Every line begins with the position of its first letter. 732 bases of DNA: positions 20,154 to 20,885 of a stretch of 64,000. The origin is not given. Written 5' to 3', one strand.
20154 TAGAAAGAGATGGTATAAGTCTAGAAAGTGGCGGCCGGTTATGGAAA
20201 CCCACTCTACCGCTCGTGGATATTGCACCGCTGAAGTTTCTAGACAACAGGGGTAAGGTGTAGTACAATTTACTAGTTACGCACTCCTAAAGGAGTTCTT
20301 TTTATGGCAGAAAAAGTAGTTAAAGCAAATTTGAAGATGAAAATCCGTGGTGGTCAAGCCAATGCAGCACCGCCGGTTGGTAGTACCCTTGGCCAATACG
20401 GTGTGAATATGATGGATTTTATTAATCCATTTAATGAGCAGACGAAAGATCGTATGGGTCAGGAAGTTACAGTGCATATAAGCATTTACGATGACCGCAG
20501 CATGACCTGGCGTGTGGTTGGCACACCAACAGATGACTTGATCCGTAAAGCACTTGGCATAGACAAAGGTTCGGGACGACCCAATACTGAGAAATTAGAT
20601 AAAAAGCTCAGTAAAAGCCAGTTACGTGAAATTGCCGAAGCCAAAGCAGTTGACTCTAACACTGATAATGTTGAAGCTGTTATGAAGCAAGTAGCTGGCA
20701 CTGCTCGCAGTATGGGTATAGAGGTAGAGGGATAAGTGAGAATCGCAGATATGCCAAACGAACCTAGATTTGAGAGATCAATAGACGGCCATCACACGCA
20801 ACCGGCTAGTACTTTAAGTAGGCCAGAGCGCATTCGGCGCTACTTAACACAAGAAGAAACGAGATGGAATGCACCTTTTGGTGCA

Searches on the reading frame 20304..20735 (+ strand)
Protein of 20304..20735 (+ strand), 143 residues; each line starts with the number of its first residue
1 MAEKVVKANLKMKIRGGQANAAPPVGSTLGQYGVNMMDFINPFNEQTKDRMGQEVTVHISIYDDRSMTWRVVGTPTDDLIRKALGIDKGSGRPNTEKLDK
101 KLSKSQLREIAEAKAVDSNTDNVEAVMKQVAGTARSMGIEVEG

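Call 59: search_protein_families(library=pfam, proteins=[window:20304-20735:+], max_evalue=0.01)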
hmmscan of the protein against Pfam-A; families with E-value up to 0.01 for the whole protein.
window:20304-20735:+ (143 aa): 2 families
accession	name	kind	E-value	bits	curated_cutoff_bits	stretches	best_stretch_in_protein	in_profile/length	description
PF03946.19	Ribosomal_L11_N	-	2.4e-22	78.9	32.9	1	11-66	2-57/58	Ribosomal protein L11, N-terminal domain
PF00298.24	Ribosomal_L11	-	4.5e-22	78.7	21.4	1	75-141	4-69/69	Ribosomal protein L11, RNA binding domain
